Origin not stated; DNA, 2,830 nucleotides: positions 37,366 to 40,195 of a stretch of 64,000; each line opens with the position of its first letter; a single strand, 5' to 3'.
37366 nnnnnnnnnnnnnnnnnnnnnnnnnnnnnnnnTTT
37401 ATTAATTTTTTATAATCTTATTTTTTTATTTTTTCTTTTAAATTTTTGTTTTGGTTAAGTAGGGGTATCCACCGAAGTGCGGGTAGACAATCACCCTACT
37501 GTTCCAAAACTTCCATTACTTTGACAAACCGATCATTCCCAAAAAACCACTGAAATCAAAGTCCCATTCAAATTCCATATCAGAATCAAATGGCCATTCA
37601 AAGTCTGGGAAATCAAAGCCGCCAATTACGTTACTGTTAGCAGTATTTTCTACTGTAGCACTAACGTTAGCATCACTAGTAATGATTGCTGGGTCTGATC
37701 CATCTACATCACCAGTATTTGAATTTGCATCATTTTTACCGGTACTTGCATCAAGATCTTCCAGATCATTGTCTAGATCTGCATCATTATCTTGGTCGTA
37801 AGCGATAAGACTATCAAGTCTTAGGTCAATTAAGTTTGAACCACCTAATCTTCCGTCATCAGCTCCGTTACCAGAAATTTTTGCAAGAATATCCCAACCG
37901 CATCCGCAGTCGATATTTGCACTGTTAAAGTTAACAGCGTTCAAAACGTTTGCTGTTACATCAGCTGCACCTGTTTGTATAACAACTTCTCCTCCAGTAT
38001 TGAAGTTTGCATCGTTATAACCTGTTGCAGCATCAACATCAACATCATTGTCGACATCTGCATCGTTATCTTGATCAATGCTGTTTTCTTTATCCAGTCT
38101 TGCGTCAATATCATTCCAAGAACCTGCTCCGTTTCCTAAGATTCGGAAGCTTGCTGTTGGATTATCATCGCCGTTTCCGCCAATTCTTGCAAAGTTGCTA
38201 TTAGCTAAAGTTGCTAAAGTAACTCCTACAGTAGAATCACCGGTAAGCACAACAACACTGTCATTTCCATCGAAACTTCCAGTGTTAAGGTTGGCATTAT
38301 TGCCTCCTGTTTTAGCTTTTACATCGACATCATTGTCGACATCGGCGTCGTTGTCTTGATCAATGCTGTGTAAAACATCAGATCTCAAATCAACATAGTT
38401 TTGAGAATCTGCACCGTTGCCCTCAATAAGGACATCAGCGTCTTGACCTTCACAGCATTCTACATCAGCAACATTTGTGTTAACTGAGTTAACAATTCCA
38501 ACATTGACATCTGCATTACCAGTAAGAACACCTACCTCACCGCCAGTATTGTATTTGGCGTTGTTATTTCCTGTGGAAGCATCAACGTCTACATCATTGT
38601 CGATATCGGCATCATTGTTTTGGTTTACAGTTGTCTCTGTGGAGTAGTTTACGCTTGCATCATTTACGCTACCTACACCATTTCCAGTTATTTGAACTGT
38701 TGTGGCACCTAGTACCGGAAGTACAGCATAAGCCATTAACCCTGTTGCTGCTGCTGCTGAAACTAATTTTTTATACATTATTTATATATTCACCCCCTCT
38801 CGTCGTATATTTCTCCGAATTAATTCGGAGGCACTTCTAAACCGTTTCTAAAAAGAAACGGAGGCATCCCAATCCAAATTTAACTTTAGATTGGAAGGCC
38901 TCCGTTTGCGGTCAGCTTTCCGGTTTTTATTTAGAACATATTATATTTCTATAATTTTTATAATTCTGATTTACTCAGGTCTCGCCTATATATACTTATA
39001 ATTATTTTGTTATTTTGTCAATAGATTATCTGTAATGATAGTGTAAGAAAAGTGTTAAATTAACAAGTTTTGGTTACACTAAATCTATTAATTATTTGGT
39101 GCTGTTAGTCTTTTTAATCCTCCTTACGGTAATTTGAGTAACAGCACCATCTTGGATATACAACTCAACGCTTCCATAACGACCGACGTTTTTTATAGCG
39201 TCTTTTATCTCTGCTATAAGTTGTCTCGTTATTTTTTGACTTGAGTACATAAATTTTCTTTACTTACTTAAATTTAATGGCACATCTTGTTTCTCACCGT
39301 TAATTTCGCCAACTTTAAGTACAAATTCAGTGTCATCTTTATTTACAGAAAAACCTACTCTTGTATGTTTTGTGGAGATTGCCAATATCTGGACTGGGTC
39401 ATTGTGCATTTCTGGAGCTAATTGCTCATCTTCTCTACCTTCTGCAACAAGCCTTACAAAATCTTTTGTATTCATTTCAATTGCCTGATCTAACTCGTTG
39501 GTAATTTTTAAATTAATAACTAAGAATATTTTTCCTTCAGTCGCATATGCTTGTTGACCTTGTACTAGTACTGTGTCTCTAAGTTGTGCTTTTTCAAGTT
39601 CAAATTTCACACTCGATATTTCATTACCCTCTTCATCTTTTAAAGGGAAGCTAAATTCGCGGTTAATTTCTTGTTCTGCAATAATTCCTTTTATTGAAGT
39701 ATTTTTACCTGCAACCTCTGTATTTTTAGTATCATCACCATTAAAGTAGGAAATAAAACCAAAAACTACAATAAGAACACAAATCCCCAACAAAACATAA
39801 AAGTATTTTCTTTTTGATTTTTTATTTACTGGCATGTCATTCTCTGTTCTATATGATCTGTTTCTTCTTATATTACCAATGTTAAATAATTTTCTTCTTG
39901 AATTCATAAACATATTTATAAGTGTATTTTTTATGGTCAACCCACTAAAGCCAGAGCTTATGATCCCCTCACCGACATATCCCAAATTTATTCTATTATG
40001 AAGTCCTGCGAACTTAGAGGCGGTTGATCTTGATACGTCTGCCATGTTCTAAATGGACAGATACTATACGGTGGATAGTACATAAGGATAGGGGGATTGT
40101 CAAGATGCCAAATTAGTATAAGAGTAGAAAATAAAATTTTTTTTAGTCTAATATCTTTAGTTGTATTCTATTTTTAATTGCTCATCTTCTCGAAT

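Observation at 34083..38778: Three tandem paralogous secreted proteins built from ~55-80-aa Asn/Asp/Thr/Gly repeats with paired cysteines and no canonical LPXTG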

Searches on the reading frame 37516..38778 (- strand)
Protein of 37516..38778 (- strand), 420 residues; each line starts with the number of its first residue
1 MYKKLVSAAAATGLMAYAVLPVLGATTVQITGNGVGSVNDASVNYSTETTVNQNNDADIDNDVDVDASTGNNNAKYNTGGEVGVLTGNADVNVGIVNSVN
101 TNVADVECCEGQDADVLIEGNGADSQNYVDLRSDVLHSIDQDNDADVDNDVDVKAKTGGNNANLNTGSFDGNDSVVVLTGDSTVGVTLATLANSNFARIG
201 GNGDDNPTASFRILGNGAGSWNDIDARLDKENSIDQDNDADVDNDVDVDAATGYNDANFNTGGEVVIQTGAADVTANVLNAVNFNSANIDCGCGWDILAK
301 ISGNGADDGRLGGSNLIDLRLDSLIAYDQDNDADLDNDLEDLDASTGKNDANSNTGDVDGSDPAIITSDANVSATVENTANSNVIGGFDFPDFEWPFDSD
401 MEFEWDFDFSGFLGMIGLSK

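Call 3: search_protein_families(library=pfam, proteins=[window:37516-38778:-], max_evalue=0.1)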
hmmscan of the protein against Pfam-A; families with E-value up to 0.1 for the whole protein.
window:37516-38778:- (420 aa): 0 families

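Call 4: search_protein_families(library=ncbifam, proteins=[window:37516-38778:-], max_evalue=0.1)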
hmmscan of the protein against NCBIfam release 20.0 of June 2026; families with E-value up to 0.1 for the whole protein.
window:37516-38778:- (420 aa): 0 families

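Call 7: find_homologous_proteins(query=window:37516-38778:-)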
Query window:37516-38778:- (420 aa): 710 proteins with E <= 0.001 among 8000 candidates; the best 120 are listed.
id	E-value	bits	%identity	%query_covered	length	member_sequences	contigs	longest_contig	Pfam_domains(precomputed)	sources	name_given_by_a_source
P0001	2.4e-260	882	100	100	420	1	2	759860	-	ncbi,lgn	-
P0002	8.6e-156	538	65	93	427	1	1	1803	-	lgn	-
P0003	2.8e-107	378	53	100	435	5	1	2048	-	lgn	-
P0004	8.1e-106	373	52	99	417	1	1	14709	-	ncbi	-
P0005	1.8e-100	355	51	100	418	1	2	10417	-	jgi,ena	-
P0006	2.4e-100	355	51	100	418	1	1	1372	-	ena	-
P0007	8.1e-100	353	51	99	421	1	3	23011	-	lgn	-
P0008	8.0e-99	350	49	98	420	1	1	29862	-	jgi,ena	-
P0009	2.4e-97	345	51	100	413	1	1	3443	-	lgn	-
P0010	5.4e-97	344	50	100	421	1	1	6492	-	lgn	-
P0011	1.3e-96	343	48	100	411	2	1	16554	-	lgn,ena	-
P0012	3.1e-96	341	50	100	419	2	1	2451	-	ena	-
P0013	3.2e-96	341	50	100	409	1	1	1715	-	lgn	-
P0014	4.8e-96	341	51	99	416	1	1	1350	-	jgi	jgi:hypothetical protein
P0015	5.4e-96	341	50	99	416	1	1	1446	-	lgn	-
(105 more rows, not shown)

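Call 9: find_encoding_contigs(protein=P0001, flank=3000, max_places=3)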
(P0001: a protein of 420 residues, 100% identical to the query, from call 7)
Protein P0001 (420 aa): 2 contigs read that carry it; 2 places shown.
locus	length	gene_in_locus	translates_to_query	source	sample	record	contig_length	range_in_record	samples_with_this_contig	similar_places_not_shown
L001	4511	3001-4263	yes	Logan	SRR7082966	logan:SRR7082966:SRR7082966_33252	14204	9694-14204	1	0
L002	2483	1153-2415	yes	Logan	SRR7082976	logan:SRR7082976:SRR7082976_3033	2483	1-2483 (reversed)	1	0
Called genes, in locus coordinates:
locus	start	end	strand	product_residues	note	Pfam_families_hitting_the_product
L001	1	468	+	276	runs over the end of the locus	PF00932:LTD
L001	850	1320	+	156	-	PF02367:TsaE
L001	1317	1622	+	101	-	PF00814:TsaD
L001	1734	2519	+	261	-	-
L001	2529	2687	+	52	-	PF10055:DUF2292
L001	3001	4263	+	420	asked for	-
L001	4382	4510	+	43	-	?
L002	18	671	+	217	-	-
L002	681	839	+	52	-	PF10055:DUF2292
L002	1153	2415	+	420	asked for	-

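Call 17: predict_structure(alignment_id=A1)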
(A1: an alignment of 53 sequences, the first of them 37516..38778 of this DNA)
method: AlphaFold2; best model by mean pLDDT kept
length: 420 residues; sequences in the alignment: 53
mean_pLDDT: 71.6   pTM: 0.64
mean pLDDT of the five models: 71.6, 67.0, 63.9, 60.5, 43.4
residues with pLDDT >= 90: 14; 70-90: 247; 50-70: 103; < 50: 56
segments of 3 or more residues with pLDDT < 50: 1-22, 389-409, 411-420
pLDDT, mean of each block of 10 residues (from residue 1): 31 37 65 67 78 59 80 74 84 69 67 76 74 83 69 88 75 80 83 71 72 77 84 80 87 85 82 83 72 77 67 74 84 81 86 69 82 76 61 42 36 44
secondary structure, 60 per line:
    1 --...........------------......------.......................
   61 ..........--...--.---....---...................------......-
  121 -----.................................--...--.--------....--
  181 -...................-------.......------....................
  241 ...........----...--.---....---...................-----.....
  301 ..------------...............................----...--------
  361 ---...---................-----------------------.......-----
elements in order: H3-13 E26-31 E38-70 E73-75 E82-85 E89-107 E114-119 E126-158 E161-163 E175-178 E182-200 E208-214 E221-251 E256-258 E265-268 E272-290 E296-302 E315-345 E350-352 E364-366 E370-385 H409-415

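Call 20: fold_search(model_id=the predicted structure, library=pdb)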
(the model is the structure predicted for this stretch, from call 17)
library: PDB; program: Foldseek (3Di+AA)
matches with E <= 10: 207; with E <= 0.001: 0
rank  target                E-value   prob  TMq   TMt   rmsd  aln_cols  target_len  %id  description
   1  9u4u_A                7.0e-03  0.16  0.09  0.19  29.5       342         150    8  Structure of the functional amyloid FapC from Pseudomonas sp.UK4 (released 2025-08-06)
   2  8c50_A                1.8e-02  0.01  0.04  0.05  45.1       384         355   11  Pontibacter korlensis curli subunit CsgA (released 2023-06-28)
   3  6nw9_C                9.7e-02  0.01  0.05  0.04  46.0       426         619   11  CRYSTAL STRUCTURE OF A TAILSPIKE PROTEIN 3 (TSP3, ORF212) FROM ESCHERICHIA COLI O157:H7 BACTERIOPHAGE CBA120 (released 2019-06-05)
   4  6n2b_A                1.0e-01  0.01  0.04  0.04  41.8       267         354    8  The Crystal Structure of Caldicellulosiruptor kristjanssonii Tapirin C-terminal domain (released 2018-12-19)
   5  5awf_A                1.5e-01  0.01  0.05  0.06  39.9       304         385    6  Crystal structure of SufB-SufC-SufD complex from Escherichia coli (released 2015-11-11)
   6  7xzd_A                1.7e-01  0.01  0.05  0.04  44.2       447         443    6  Mutant (F179A) of the N-terminal domain of fucoidan lyase FdlA (released 2022-09-28)
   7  6nw9_B                2.6e-01  0.01  0.04  0.03  43.5       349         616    9  CRYSTAL STRUCTURE OF A TAILSPIKE PROTEIN 3 (TSP3, ORF212) FROM ESCHERICHIA COLI O157:H7 BACTERIOPHAGE CBA120 (released 2019-06-05)
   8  3zpp                  2.8e-01  0.01  0.05  0.05  43.2       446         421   10  Structure of the Streptococcus pneumoniae surface protein and adhesin PfbA (released 2013-05-29)
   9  7xz7_A                3.0e-01  0.01  0.04  0.04  44.4       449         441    6  Mutant (D137A) of the N-terminal domain of fucoidan lyase FdlA (released 2022-09-28)
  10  7xze_A                3.3e-01  0.01  0.04  0.04  44.7       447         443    6  Mutant (H176A) of the N-terminal domain of fucoidan lyase FdlA (released 2022-09-28)
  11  5awf_E                3.8e-01  0.01  0.06  0.06  40.6       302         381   10  Crystal structure of SufB-SufC-SufD complex from Escherichia coli (released 2015-11-11)
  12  5uyt_B                3.8e-01  0.01  0.05  0.05  44.6       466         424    9  Crystal structure of ice binding protein from an Antarctic bacterium Flavobacteriaceae (released 2017-10-25)
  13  4urr_A                3.8e-01  0.01  0.04  0.03  43.6       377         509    9  Tailspike protein of Sf6 bacteriophage bound to Shigella flexneri O- antigen octasaccharide fragment (released 2015-07-15)
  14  7xz9_A                4.0e-01  0.01  0.05  0.04  44.5       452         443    6  Mutant (E236A) of the N-terminal domain of fucoidan lyase FdlA (released 2022-09-28)
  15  6k0v_A                4.2e-01  0.00  0.04  0.03  42.5       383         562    9  Catalytic domain of GH87 alpha-1,3-glucanase D1069A in complex with tetrasaccharides (released 2019-12-25)
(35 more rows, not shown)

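Call 21: search_solved_structures(query=A1, max_evalue=1)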
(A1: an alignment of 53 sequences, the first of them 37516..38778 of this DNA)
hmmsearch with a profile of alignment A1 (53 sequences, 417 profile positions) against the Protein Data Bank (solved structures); distinct sequences matched with E-value up to 1: 0.

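Call 22: find_related_loci(query=A1, collection=genome_contigs, flank=8000)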
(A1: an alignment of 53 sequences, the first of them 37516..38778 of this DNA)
Query A1 (420 aa) in genome_contigs; peptide patterns used: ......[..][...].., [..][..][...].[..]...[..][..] (x = any residue, [..] = any of these).
118 stretches matched a pattern; 75 encode a relative of the query (tblastn E <= 1e-3); 73 distinct loci.
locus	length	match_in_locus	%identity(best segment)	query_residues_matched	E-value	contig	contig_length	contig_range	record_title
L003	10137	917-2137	53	2-412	6e-108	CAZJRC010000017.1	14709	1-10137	MAG TPA_asm: uncultured Gammaproteobacteria bacterium isolate binchicken_co251_951 genome assembly, contig: NODE_5630_le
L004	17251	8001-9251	48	3-419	5e-97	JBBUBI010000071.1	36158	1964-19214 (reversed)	MAG: Patescibacteria group bacterium isolate H52-bin033_1 H52_bin033_1_000000000071, whole genome shotgun sequence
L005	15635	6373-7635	47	1-419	3e-96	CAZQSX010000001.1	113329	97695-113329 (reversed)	MAG TPA_asm: uncultured Gammaproteobacteria bacterium isolate SRP342105_co2_380 genome assembly, contig: NODE_131_length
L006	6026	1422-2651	49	2-418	4e-95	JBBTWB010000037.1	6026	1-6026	MAG: Patescibacteria group bacterium isolate H43-bin061_1 H43_bin061_1_000000000037, whole genome shotgun sequence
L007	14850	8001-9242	46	2-419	2e-94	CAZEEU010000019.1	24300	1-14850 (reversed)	MAG TPA_asm: uncultured Gammaproteobacteria bacterium isolate SRP286056_co1_676 genome assembly, contig: NODE_2362_lengt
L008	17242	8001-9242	46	2-419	2e-94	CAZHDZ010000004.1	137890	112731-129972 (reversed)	MAG TPA_asm: uncultured Gammaproteobacteria bacterium isolate SRP286056_co1_222 genome assembly, contig: NODE_84_length_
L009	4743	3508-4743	51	3-418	2e-93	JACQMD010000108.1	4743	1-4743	MAG: Candidatus Roizmanbacteria bacterium isolate NC_groundwater_1220_Ag_S-0.1um_43_42 S_p1_S3_coassembly_k141_1570839,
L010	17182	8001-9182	48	1-409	6e-93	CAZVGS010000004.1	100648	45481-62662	MAG TPA_asm: uncultured Gammaproteobacteria bacterium isolate binchicken_co16_182 genome assembly, contig: NODE_347_leng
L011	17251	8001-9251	48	2-419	1e-92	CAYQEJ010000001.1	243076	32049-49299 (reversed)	MAG TPA_asm: uncultured Gammaproteobacteria bacterium isolate SRP278252_co2_88 genome assembly, contig: NODE_35_length_2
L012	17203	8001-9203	49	1-418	2e-90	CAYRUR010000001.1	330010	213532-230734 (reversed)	MAG TPA_asm: uncultured Gammaproteobacteria bacterium isolate SRP144015_co1_42 genome assembly, contig: NODE_12_length_3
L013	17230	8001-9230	47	1-418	1e-89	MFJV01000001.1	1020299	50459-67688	MAG: Candidatus Gottesmanbacteria bacterium RIFCSPLOWO2_01_FULL_43_11b rifcsplowo2_01_scaffold_30, whole genome shotgun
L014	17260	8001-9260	48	1-415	5e-89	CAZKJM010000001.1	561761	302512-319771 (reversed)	MAG TPA_asm: uncultured Gammaproteobacteria bacterium isolate binchicken_co20_415 genome assembly, contig: NODE_8_length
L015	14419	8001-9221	50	2-416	3e-88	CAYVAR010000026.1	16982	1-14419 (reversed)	MAG TPA_asm: uncultured Gammaproteobacteria bacterium isolate binchicken_co110_1166 genome assembly, contig: NODE_7293_l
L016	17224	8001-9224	46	1-415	9e-87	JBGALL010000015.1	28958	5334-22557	MAG: Candidatus Woesebacteria bacterium isolate MAG_MBR_H10.109 MBRH10-109_opera_contig_5685, whole genome shotgun seque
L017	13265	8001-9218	43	1-418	1e-86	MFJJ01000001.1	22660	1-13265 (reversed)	MAG: Candidatus Gottesmanbacteria bacterium RIFCSPHIGHO2_01_FULL_46_14 rifcsphigho2_01_scaffold_10795, whole genome shot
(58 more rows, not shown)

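Call 43: search_protein_families(library=pfam, proteins=[L010:13466-14059:-, L013:5676-6287:+], max_evalue=0.01)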
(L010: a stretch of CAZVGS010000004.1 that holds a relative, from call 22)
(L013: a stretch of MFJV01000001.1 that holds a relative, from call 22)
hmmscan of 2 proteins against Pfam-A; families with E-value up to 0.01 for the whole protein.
L010:13466-14059:- (197 aa): 0 families

L013:5676-6287:+ (203 aa): 1 family
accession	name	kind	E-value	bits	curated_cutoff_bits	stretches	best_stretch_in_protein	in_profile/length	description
PF04203.18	Sortase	-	3.6e-21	75.6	26.6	1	63-199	1-124/125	Sortase domain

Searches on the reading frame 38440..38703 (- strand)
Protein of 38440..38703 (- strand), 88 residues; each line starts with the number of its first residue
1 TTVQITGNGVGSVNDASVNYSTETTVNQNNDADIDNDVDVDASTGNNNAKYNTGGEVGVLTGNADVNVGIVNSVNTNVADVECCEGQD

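Call 42: search_protein_representatives(alignment_id=A2)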
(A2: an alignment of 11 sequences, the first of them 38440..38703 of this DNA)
Query: 11 sequences, 87 profile positions. Proteins with E-value up to 0.001 (for the whole library): 3316; up to 1e-10: 2226; up to 1e-30: 844. The best 150 are listed.
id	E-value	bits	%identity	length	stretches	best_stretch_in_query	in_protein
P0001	2.7e-107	367.3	-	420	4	2-86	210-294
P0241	1.4e-96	333.0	-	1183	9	7-79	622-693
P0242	3.6e-95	328.5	-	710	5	2-82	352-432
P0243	7.7e-95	327.4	-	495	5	3-85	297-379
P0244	6.0e-93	321.4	-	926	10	3-76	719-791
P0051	1.4e-91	317.0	-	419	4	3-85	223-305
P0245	1.5e-89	310.5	-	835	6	2-81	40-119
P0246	3.5e-89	309.3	-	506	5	3-85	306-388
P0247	3.1e-88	306.3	-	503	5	2-85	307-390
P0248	2.1e-84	294.0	-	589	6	5-76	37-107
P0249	3.8e-84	293.1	-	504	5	2-84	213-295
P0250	3.4e-83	290.1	-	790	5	5-80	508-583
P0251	1.3e-82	288.2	-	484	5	2-85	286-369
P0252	4.2e-82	286.6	-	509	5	2-85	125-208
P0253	5.8e-82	286.2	-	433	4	2-85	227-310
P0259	9.3e-78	272.7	-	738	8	2-85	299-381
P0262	1.8e-76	268.6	-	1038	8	3-82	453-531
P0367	9.1e-62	221.4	-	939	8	4-82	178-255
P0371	2.3e-61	220.1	-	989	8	3-82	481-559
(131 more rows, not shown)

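Call 43: search_protein_families(library=pfam, proteins=[P0241, P0244, P0245, P0248, P0262, P0367, P0371, P0259], max_evalue=0.01)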
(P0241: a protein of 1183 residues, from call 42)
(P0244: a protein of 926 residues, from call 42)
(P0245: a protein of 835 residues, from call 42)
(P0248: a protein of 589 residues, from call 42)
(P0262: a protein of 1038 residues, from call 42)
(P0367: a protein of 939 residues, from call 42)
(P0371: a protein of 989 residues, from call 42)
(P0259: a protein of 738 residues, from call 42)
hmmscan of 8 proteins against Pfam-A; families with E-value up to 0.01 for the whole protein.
P0241 (1183 aa): 0 families

P0244 (926 aa): 0 families

P0245 (835 aa): 0 families

P0248 (589 aa): 0 families

P0262 (1038 aa): 0 families

P0367 (939 aa): 0 families

P0371 (989 aa): 0 families

P0259 (738 aa): 1 family
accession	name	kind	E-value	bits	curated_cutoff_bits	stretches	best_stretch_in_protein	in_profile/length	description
PF24110.1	DUF7385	-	0.0033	17.5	28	0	554-570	18-34/72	Family of unknown function (DUF7385)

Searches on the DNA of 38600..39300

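Call 13: search_rna_families(source=window, start=38600, end=39300, threshold=evalue, max_evalue=5)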
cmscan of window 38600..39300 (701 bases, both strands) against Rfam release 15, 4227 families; matches with E-value up to 5: 6.
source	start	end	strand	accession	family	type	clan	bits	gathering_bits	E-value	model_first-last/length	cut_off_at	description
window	38851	38993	-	RF00025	Telomerase-cil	Gene;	CL00004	19.6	52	1.6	1-165/165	no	Ciliate telomerase RNA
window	38839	38926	-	RF03962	mir-958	Gene; miRNA;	-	19.3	78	0.25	1-92/92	no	mir-958 microRNA precursor family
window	38855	38906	-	RF03697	mir-722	Gene; miRNA;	-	18.8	81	1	1-67/67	no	mir-722 microRNA precursor family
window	39095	39149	-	RF04127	MIR8007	Gene; miRNA;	-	18.4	195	0.56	1-226/226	no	MIR8007 microRNA precursor family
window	38855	38965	-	RF04339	Plastid-psbJ-3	Cis-reg;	CL00152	17.3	61.7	3.2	1-125/125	no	Plastid-psbJ-3 3UTR RNA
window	38851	38897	+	RF01360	CRISPR-DR47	Gene; CRISPR;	-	17.2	39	2.4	1-37/37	no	CRISPR RNA direct repeat element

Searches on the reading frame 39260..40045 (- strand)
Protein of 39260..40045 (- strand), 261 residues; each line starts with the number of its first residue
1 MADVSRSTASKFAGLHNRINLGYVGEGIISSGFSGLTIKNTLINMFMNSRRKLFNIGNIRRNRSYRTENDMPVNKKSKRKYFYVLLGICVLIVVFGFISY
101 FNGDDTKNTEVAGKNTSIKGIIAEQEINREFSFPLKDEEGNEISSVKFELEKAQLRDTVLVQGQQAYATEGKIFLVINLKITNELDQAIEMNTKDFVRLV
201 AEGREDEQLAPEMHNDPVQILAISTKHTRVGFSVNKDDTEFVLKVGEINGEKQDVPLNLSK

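Call 3: search_protein_families(library=pfam, proteins=[window:39260-40045:-], max_evalue=0.1)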
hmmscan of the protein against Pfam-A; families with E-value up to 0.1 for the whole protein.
window:39260-40045:- (261 aa): 2 families
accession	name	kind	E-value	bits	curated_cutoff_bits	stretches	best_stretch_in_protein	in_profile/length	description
PF11611.13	DUF4352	-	0.0035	18.1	25.9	1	165-248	28-116/122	Domain of unknown function (DUF4352)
PF13567.11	DUF4131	-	0.028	14.5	31.6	1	76-139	26-92/165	Domain of unknown function (DUF4131)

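Call 4: search_protein_families(library=ncbifam, proteins=[window:39260-40045:-], max_evalue=0.1)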
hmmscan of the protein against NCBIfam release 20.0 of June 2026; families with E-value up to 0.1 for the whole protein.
window:39260-40045:- (261 aa): 0 families
